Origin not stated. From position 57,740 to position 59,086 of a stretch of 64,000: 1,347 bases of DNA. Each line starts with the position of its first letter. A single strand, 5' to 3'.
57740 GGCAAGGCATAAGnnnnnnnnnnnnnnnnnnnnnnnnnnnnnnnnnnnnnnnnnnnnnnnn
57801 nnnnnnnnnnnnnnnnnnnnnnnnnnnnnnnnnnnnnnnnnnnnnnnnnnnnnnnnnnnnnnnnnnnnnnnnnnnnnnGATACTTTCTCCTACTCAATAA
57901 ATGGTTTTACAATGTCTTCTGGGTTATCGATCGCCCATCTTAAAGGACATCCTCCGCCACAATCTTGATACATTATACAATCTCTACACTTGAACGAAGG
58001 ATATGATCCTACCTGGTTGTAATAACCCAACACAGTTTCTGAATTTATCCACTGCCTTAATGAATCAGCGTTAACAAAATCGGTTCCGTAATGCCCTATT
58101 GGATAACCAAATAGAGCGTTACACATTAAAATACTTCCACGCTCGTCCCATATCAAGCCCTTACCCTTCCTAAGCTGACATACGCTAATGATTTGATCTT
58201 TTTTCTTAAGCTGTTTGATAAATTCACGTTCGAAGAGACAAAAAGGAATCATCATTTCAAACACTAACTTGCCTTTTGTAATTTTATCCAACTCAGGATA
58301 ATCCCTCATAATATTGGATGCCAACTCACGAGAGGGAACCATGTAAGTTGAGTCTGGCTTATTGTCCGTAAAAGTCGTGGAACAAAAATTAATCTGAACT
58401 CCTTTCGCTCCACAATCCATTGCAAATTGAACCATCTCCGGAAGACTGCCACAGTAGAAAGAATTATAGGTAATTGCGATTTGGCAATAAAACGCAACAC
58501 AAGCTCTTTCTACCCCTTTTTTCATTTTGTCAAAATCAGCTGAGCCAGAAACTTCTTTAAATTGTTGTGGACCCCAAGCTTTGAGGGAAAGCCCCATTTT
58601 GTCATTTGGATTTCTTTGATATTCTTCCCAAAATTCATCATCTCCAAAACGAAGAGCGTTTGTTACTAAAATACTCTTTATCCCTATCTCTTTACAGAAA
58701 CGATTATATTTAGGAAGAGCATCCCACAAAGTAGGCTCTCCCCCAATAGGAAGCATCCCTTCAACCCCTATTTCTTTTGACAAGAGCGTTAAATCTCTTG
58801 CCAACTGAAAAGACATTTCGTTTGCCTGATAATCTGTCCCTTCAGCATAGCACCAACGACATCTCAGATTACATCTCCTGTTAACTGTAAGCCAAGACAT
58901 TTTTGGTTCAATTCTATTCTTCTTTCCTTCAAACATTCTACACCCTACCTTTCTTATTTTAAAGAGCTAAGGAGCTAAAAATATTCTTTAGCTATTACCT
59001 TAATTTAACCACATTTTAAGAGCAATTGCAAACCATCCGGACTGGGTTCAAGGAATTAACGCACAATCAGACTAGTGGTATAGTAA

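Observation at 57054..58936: Compact RiPP-like module with an unannotated 41-aa Cys-rich precursor next to a radical-SAM/SPASM maturase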

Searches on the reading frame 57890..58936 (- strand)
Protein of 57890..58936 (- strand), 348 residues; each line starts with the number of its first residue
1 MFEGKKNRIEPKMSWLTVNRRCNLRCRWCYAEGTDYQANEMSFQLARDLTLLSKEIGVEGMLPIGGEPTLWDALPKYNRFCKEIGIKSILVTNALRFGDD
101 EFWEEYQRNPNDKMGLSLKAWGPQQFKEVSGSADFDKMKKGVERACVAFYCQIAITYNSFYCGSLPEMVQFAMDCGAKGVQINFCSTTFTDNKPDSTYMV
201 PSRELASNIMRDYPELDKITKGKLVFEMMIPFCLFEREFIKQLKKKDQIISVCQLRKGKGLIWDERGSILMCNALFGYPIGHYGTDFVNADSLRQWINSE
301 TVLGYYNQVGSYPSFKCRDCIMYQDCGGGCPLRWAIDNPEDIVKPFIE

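Call 3: search_protein_families(library=pfam, proteins=[window:57890-58936:-], max_evalue=0.1)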
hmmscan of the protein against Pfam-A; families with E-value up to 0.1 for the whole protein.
window:57890-58936:- (348 aa): 3 families
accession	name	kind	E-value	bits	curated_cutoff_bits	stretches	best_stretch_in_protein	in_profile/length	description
PF04055.27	Radical_SAM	-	2.3e-13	51.1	29.5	1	18-148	3-139/166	Radical SAM superfamily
PF17320.7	DUF5363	-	0.013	15.7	25.8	1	73-86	12-25/54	Family of unknown function (DUF5363)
PF13353.11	Fer4_12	-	0.047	14.4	22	1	21-84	14-77/137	4Fe-4S single cluster domain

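Call 4: search_protein_families(library=ncbifam, proteins=[window:57890-58936:-], max_evalue=0.1)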
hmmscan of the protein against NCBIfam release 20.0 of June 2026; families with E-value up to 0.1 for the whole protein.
window:57890-58936:- (348 aa): 53 families (the best 25 are shown)
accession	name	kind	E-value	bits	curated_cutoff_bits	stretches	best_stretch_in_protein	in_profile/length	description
TIGR02668.1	moaA_archaeal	equivalog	2e-15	56.6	325.25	1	16-209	14-210/303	GTP 3',8-cyclase MoaA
NF001199.0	PRK00164.2-1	equivalog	6.2e-15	55.1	231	1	16-211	16-215/308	GTP 3',8-cyclase MoaA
TIGR02666.1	moaA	equivalog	1.1e-11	44.3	284.05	1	17-221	15-228/336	GTP 3',8-cyclase MoaA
TIGR04055.1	rSAM_NirJ2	equivalog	4e-11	43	500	1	13-188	2-177/326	putative heme d1 biosynthesis radical SAM protein NirJ2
NF038283.1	viperin_w_prok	equivalog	7.1e-11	41.8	180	1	18-119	8-115/281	viperin family antiviral radical SAM protein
TIGR03942.1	sulfatase_rSAM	equivalog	8.2e-11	41.6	349.45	1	19-335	8-329/363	anaerobic sulfatase maturase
NF045646.2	rSAM_Se_TrsS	equivalog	8.5e-11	41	490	1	16-116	90-193/441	radical SAM (seleno)protein TrsS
TIGR04546.1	rSAM_ahbC_deAc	equivalog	1.2e-10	40.8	650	1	12-166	40-194/390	12,18-didecarboxysiroheme deacetylase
NF045574.1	sacti_mat_StsB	exception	3e-10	39.5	625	1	15-102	99-186/466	StsB family radical SAM/SPASM domain sactipeptide maturase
NF047865.1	rSAM_PapB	equivalog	4.5e-10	39.3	340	1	16-74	7-70/330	PapB family radical SAM/SPASM ranthipeptide maturase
TIGR04054.1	rSAM_NirJ1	equivalog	4.8e-09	35.3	650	1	10-154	35-177/387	putative heme d1 biosynthesis radical SAM protein NirJ1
NF049973.1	radical_Rv1681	equivalog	4.9e-09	35.6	380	1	12-171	72-233/326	Rv1681 family radical SAM protein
TIGR02109.1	PQQ_syn_pqqE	equivalog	4.3e-08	32.5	381.35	1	17-186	12-183/358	pyrroloquinoline quinone biosynthesis protein PqqE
TIGR04347.1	pseudo_SAM_Halo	equivalog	4.4e-08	32.8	525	1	7-146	34-172/390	TIGR04347 family pseudo-SAM/SPASM protein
TIGR04051.1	rSAM_NirJ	equivalog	1e-07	31.3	515.45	1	18-173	8-164/354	heme d1 biosynthesis radical SAM protein NirJ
TIGR04085.1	rSAM_more_4Fe4S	domain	3e-06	27.6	27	1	259-337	5-81/93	SPASM domain-containing protein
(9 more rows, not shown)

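Call 5: find_homologous_proteins(query=window:57890-58936:-)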
Query window:57890-58936:- (348 aa): 524 proteins with E <= 0.001 among 1911 candidates; the best 120 are listed.
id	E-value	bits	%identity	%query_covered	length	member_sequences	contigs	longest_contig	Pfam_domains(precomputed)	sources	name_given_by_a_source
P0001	1.8e-245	832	100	100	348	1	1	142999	PF04055.28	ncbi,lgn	-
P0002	6.6e-195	665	77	100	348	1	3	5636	PF04055.28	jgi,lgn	jgi:radical SAM protein with 4Fe4S-binding SPASM domain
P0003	5.4e-179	613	70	100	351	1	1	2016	PF04055.28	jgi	-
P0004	5.4e-173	593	69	100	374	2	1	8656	PF04055.28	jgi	-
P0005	7.4e-173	593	70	99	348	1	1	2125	PF04055.28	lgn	-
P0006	9.5e-173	592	68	99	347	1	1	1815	PF04055.28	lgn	-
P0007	2.0e-170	585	68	100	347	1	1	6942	PF04055.28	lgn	-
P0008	2.1e-170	584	69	98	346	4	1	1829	PF04055.28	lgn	-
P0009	9.5e-165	566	66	99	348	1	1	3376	PF04055.28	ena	-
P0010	8.3e-164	563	66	99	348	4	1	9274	PF04055.28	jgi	-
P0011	1.3e-161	556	65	98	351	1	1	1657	PF04055.28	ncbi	-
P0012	3.9e-134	465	55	97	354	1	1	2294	PF04055.28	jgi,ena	-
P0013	7.9e-130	451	54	96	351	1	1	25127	PF04055.28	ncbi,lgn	-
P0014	9.2e-129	447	55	97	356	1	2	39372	PF04055.28,PF13353.12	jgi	-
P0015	3.1e-127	442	52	98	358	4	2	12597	PF04055.28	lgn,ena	-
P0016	1.4e-125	437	52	97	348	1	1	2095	PF04055.28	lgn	-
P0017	3.3e-125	436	54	97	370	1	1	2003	PF04055.28,PF13353.12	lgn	-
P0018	1.1e-124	434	52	98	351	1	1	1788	PF04055.28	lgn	-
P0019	4.5e-123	429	52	98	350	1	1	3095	PF04055.28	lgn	-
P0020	5.0e-122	425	54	98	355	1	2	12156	PF04055.28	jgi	-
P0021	6.2e-120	418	52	97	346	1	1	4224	PF04055.28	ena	-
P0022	3.9e-119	416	50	98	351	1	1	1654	PF04055.28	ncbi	-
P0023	7.7e-118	412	53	95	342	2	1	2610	PF04055.28,PF13353.12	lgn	-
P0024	1.5e-117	411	53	97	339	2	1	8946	PF04055.28,PF13353.12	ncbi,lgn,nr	ncbi:MAG: radical SAM protein [Patescibacteria group bacterium]|nr:radical SAM protein [Patescibacte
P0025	4.3e-116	406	51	97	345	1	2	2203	PF04055.28,PF13353.12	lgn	-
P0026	1.3e-115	404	54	95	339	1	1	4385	PF04055.28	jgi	-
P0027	1.4e-115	404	50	97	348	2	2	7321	PF04055.28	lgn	-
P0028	1.3e-114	401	50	97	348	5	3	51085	PF04055.28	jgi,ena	-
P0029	1.9e-114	400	50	97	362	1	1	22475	PF04055.28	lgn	-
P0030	2.9e-114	400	48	97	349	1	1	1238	PF04055.28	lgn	-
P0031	1.2e-113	398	51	96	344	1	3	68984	PF04055.28,PF13353.12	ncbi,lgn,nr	ncbi:MAG: radical SAM protein [Candidatus Pacebacteria bacterium]|nr:radical SAM protein [Candidatus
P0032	7.4e-113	395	48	98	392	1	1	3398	PF04055.28,PF13353.12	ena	-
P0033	1.1e-112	395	49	97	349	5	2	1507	PF04055.28,PF13353.12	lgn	-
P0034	4.6e-112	393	49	97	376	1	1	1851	PF04055.28,PF13353.12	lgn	-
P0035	8.5e-112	392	53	88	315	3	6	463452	PF04055.28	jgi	jgi:radical SAM protein with 4Fe4S-binding SPASM domain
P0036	1.3e-111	391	49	97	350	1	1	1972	PF04055.28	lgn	-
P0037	1.9e-111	391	48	97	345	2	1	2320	PF04055.28,PF13353.12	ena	-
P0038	2.4e-111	390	50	96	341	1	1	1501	PF04055.28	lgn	-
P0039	1.5e-110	388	47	97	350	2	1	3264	PF04055.28,PF13353.12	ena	-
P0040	4.4e-109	383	47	98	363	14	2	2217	PF04055.28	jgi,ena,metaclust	metaclust:\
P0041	7.4e-109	382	50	96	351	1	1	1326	PF04055.28,PF13353.12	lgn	-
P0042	7.6e-109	382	46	97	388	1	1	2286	PF04055.28,PF13353.12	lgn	-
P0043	9.8e-109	382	47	98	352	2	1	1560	PF04055.28,PF13353.12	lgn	-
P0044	2.3e-107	377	47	98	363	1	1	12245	PF04055.28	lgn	-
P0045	3.1e-107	377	51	88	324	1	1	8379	PF04055.28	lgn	-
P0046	3.5e-107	376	49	96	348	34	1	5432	PF04055.28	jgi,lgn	-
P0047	3.0e-106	373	45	98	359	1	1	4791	PF04055.28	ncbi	-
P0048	9.3e-106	372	44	97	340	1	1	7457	PF04055.28,PF13353.12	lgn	-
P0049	2.0e-105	371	43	98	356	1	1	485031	PF04055.28,PF13353.12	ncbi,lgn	-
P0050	2.2e-105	371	47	97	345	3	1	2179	PF04055.28,PF13353.12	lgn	-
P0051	6.2e-104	366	46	97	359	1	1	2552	PF04055.28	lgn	-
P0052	9.1e-104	365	47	96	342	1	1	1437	PF04055.28,PF13353.12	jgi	-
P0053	1.4e-103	365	47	95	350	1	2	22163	PF04055.28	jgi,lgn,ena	-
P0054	3.9e-103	363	45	98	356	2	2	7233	PF04055.28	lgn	-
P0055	4.1e-103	363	46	96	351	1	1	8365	PF04055.28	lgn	-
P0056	4.6e-103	363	45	96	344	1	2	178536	PF04055.28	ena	-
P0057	5.1e-103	363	48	96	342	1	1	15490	PF04055.28,PF13353.12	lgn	-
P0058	5.3e-103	363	45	98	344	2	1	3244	PF04055.28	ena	-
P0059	1.7e-102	361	43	97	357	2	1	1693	PF04055.28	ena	-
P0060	4.3e-102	360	44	96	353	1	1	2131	PF04055.28,PF13353.12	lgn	-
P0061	4.5e-102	360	44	97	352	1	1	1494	PF04055.28,PF13353.12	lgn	-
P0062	6.2e-102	359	45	95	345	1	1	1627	PF04055.28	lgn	-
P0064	3.3e-101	357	43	97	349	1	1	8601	PF04055.28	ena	-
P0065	4.3e-101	356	44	97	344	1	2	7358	PF04055.28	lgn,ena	-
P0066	1.2e-100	355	44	97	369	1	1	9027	PF04055.28,PF13353.12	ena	-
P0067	1.4e-100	355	43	99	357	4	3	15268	PF04055.28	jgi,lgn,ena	-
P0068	2.8e-100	354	44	98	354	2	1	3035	PF04055.28,PF13353.12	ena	-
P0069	4.4e-100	353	45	97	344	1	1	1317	PF04055.28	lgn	-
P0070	5.0e-100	353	44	97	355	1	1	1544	PF04055.28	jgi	jgi:radical SAM protein with 4Fe4S-binding SPASM domain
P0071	3.0e-99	350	43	98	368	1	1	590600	PF04055.28,PF13353.12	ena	-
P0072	5.9e-97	343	43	97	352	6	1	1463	PF04055.28,PF13353.12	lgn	-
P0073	1.7e-96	341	43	97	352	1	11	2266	PF04055.28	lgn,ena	-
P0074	1.5e-94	335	42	97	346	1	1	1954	PF04055.28,PF13353.12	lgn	-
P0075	1.7e-94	335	43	99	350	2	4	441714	PF04055.28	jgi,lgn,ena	jgi:radical SAM protein with 4Fe4S-binding SPASM domain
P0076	3.0e-94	334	42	97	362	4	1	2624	PF04055.28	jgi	jgi:radical SAM protein with 4Fe4S-binding SPASM domain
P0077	9.3e-94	332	48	90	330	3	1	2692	PF04055.28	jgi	jgi:radical SAM protein with 4Fe4S-binding SPASM domain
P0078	1.9e-93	331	41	97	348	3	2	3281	PF04055.28,PF13353.12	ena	-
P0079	6.8e-93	329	41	96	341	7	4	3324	PF04055.28,PF13353.12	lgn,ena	-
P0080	9.1e-93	329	42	97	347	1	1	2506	PF04055.28,PF13353.12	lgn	-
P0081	1.1e-92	329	43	99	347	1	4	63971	PF04055.28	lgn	-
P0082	1.2e-92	329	46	88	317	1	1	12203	PF04055.28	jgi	jgi:radical SAM protein with 4Fe4S-binding SPASM domain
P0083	1.1e-91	326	43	95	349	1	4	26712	PF04055.28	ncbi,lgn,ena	-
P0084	1.2e-90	322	41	94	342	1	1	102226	PF04055.28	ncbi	ncbi:MAG: radical SAM protein [Candidatus Vogelbacteria bacterium]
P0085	8.5e-90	319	43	96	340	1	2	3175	PF04055.28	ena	-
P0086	1.5e-89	318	40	96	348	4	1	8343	PF04055.28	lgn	-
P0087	1.0e-87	312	42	95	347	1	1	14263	PF04055.28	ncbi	-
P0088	3.8e-86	307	39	96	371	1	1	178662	PF04055.28,PF13353.12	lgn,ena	-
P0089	3.9e-85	304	40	95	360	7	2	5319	PF04055.28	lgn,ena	-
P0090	6.2e-85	303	40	93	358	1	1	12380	PF04055.28,PF13353.12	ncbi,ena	-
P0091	2.5e-84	301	42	96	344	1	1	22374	PF04055.28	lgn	-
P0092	2.3e-83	298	42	96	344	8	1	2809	PF04055.28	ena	-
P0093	4.9e-83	297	39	97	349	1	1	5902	PF04055.28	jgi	jgi:radical SAM protein with 4Fe4S-binding SPASM domain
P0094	1.4e-82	296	40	96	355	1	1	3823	PF04055.28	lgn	-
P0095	4.1e-82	294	39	96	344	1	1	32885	PF04055.28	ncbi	ncbi:MAG: radical SAM protein [Nitrospirota bacterium]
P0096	5.4e-82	294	38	98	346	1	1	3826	PF04055.28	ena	-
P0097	6.7e-82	293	45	81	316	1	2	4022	PF04055.28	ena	-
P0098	1.8e-81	292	39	97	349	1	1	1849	PF04055.28,PF13353.12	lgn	-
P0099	1.4e-80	289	41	96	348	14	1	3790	PF04055.28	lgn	-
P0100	1.9e-80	289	37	96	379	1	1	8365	PF04055.28,PF13353.12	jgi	jgi:radical SAM protein with 4Fe4S-binding SPASM domain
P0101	2.2e-80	288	37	96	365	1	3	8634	PF04055.28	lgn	-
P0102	2.7e-80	288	40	95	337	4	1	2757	PF04055.28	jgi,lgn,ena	jgi:radical SAM protein with 4Fe4S-binding SPASM domain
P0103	7.1e-80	287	43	89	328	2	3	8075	PF04055.28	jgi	jgi:radical SAM protein with 4Fe4S-binding SPASM domain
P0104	2.0e-79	285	39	95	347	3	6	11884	PF04055.28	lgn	-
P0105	1.6e-78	282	42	86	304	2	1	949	PF04055.28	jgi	jgi:radical SAM protein with 4Fe4S-binding SPASM domain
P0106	1.2e-77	279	36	99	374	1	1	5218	PF04055.28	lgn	-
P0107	1.6e-77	279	36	97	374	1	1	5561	PF04055.28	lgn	-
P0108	3.8e-77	278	36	97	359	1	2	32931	PF04055.28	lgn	-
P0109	5.8e-77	277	36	97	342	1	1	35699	PF04055.28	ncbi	-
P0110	1.1e-76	276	36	99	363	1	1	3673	PF04055.28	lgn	-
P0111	6.6e-76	274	40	95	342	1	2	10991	PF04055.28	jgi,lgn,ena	-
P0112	1.0e-75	273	35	95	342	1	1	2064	PF04055.28,PF13353.12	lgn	-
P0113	1.5e-75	272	37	95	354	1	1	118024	PF04055.28,PF13353.12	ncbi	-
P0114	4.3e-75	271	39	95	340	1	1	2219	PF04055.28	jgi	jgi:radical SAM protein with 4Fe4S-binding SPASM domain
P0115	1.0e-74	270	35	99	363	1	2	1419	PF04055.28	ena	-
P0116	1.9e-74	269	36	98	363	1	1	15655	PF04055.28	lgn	-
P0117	3.9e-74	268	41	86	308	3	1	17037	PF04055.28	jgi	jgi:radical SAM protein with 4Fe4S-binding SPASM domain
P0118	4.2e-74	268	36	95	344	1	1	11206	PF04055.28,PF13353.12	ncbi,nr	ncbi:MAG: radical SAM protein [Patescibacteria group bacterium]|nr:radical SAM protein [Patescibacte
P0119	4.3e-74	268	39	86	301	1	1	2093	PF04055.28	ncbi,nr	ncbi:SPASM domain-containing protein, partial [Myxococcota bacterium]|nr:SPASM domain-containing pro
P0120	5.3e-74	267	38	95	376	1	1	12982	PF04055.28,PF13353.12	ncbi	-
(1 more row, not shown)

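Call 7: find_encoding_contigs(protein=P0001, flank=10000, max_places=3)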
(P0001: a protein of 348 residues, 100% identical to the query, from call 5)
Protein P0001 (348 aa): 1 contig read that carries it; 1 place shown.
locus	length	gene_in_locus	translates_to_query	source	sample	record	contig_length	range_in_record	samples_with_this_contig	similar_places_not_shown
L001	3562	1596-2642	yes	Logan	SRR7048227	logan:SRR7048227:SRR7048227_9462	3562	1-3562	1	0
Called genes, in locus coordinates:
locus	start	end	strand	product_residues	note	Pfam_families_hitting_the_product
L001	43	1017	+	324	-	PF13181:TPR_8 (faint), PF13432:TPR_16 (weak), PF23914:TPR_CcmH_CycH (faint), PF00515:TPR_1 (faint), PF07719:TPR_2 (faint), PF13414:TPR_11 (faint), PF14559:TPR_19 (faint), PF13431:TPR_17 (faint)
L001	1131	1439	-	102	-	-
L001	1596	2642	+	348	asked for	PF04055:Radical_SAM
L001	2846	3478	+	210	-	-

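Call 8: find_encoding_contigs(protein=P0004, flank=6000, max_places=3)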
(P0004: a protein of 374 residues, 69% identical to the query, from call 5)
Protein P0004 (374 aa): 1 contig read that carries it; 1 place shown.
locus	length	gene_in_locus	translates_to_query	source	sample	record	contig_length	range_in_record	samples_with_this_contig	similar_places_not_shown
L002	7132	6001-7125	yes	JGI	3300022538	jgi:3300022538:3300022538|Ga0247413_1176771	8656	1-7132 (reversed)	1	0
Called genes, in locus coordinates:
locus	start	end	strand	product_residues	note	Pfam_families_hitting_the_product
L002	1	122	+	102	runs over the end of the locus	PF14359:DUF4406, PF24963:DUF7768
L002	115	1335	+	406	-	PF01555:N6_N4_Mtase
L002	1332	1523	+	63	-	-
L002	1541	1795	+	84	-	-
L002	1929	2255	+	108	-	-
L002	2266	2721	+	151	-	PF00467:KOW (weak)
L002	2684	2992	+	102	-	-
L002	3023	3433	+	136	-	-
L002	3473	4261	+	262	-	PF02195:ParB_N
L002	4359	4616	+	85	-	-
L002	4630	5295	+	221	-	-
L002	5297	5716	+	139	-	-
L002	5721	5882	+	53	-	-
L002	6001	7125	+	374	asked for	PF04055:Radical_SAM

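Call 10: find_related_loci(query=A1, collection=genome_contigs, flank=4000)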
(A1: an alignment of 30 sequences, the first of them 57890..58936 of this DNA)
Query A1 (348 aa) in genome_contigs; peptide patterns used: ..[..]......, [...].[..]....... (x = any residue, [..] = any of these).
314 stretches matched a pattern; 203 encode a relative of the query (tblastn E <= 1e-3); the best 80 are kept; 80 distinct loci.
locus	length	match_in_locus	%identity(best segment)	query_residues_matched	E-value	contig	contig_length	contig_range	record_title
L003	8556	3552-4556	54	10-343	5e-131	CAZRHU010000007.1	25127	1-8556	MAG TPA_asm: uncultured Candidatus Saccharibacteria bacterium isolate binchicken_co17_436 genome assembly, contig: NODE_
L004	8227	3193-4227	53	5-348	7e-129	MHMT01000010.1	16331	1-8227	MAG: Candidatus Portnoybacteria bacterium RBG_13_40_8 RBG_13_scaffold_1631, whole genome shotgun sequence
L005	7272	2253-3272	53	5-343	2e-120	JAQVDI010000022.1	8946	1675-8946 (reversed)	MAG: Patescibacteria group bacterium isolate STE_108 NODE_20790_length_8946_cov_6.000567_Sandtown_E, whole genome shotgu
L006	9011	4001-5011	49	10-345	3e-116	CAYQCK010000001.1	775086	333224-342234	MAG TPA_asm: uncultured Gammaproteobacteria bacterium isolate binchicken_co20_219 genome assembly, contig: NODE_3_length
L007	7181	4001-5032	48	3-344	1e-115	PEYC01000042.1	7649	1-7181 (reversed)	MAG: Candidatus Nealsonbacteria bacterium CG08_land_8_20_14_0_20_36_22 CG08_land_8_20_14_0.20_scaffold_7824_c, whole gen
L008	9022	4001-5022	51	7-346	7e-108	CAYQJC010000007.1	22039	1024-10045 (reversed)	MAG TPA_asm: uncultured Candidatus Saccharibacteria bacterium isolate binchicken_co6_497 genome assembly, contig: NODE_2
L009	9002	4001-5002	45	11-343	2e-102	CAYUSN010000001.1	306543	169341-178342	MAG TPA_asm: uncultured Candidatus Saccharibacteria bacterium isolate SRP323723_co1_13 genome assembly, contig: NODE_12_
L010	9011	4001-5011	49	9-343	1e-101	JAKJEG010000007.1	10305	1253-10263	MAG: Patescibacteria group bacterium isolate UR.bin241 UR_contig_19271, whole genome shotgun sequence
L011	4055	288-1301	41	8-346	1e-100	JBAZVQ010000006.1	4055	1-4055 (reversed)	MAG: Patescibacteria group bacterium isolate SO_2017_GW1_256 NODE_86728_length_4055_cov_9.624236_OW334_2017, whole genom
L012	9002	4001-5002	43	8-339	8e-98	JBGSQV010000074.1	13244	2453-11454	MAG: Candidatus Paceibacteria bacterium isolate JTS-AC341 k141_1577188, whole genome shotgun sequence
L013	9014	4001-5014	43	9-345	2e-97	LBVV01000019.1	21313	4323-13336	MAG: candidate division CPR2 bacterium GW2011_GWC2_39_10 UT18_C0019, whole genome shotgun sequence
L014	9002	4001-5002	43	12-343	2e-95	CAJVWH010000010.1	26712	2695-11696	TPA_asm: uncultured bacterium isolate DRR093004_bin.40_MetaBAT_v2.12.1_MAG genome assembly, contig: NODE_1087_length_267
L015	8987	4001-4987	41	9-336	5e-93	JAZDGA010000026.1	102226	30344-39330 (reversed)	MAG: Candidatus Vogelbacteria bacterium isolate MEGAHIT-group-0.230 k141_9418184, whole genome shotgun sequence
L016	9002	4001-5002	42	12-343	2e-90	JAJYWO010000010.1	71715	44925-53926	MAG: bacterium isolate FK3.bin121 NODE_625_length_71715_cov_1.441485, whole genome shotgun sequence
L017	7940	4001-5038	41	5-348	1e-89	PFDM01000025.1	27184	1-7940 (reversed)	MAG: Parcubacteria group bacterium CG10_big_fil_rev_8_21_14_0_10_38_31 CG10_8_21_14_0.10_scaffold_12080_c, whole genome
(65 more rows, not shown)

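Call 24: find_related_loci(query=window:57890-58936:-, collection=metagenome_contigs, flank=3000)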
Query window:57890-58936:- (348 aa) in metagenome_contigs; peptide patterns used: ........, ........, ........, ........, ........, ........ (x = any residue, [..] = any of these).
130 stretches matched a pattern; 2 encode a relative of the query (tblastn E <= 1e-3); 2 distinct loci.
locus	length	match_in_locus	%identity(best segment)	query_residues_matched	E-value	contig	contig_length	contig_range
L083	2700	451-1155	69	114-348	3e-119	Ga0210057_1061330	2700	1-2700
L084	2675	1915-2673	64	4-256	1e-117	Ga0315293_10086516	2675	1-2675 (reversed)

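Call 25: find_encoding_contigs(protein=P0002, flank=4000, max_places=3)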
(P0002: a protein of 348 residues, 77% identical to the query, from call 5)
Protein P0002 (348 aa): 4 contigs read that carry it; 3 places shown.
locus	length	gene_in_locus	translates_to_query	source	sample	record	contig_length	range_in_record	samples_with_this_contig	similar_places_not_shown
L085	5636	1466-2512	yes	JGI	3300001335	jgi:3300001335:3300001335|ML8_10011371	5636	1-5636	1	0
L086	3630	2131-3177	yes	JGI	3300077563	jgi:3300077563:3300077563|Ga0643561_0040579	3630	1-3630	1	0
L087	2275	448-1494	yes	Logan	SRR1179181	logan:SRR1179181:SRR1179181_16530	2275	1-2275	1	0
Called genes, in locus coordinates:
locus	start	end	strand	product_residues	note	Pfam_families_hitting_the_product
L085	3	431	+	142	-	?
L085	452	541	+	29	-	-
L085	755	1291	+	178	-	PF00293:NUDIX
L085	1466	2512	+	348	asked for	PF04055:Radical_SAM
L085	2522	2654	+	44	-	-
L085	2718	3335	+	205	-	-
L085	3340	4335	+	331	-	PF02016:Peptidase_S66, PF17676:Peptidase_S66C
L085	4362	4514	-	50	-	-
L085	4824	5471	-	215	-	-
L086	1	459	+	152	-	?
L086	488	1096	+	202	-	-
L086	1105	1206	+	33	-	-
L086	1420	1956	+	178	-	PF00293:NUDIX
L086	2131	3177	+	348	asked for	PF04055:Radical_SAM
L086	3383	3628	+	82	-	?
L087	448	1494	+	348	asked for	PF04055:Radical_SAM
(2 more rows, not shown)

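Call 26: find_encoding_contigs(protein=P0007, flank=4000, max_places=2)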
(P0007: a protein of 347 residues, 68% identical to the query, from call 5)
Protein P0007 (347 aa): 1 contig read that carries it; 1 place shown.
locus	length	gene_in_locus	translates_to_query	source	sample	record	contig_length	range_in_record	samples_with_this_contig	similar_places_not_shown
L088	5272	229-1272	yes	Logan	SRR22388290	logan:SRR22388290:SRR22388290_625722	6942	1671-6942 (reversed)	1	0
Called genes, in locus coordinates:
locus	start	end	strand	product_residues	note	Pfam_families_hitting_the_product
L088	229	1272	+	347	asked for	PF04055:Radical_SAM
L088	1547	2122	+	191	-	-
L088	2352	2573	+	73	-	-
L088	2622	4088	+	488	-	PF16927:HisKA_7TM, PF13492:GAF_3 (weak), PF13185:GAF_2 (weak)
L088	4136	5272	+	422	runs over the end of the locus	PF00155:Aminotran_1_2, PF01053:Cys_Met_Meta_PP (weak), PF01212:Beta_elim_lyase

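Call 27: find_encoding_contigs(protein=P0010, flank=4000, max_places=2)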
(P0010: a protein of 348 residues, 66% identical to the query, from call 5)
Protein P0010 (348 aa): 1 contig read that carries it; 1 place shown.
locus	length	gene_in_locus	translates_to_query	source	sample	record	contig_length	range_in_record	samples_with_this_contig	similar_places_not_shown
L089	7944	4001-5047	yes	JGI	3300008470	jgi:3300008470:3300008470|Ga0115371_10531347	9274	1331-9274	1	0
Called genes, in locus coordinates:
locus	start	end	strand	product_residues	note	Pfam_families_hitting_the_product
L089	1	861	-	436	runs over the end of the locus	PF13393:tRNA-synt_His, PF00587:tRNA-synt_2b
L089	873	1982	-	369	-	-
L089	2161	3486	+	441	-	PF00152:tRNA-synt_2 (faint), PF13393:tRNA-synt_His, PF00587:tRNA-synt_2b (weak), PF03129:HGTP_anticodon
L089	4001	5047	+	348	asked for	PF04055:Radical_SAM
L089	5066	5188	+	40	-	-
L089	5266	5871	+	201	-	-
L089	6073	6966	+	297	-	-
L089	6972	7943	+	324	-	?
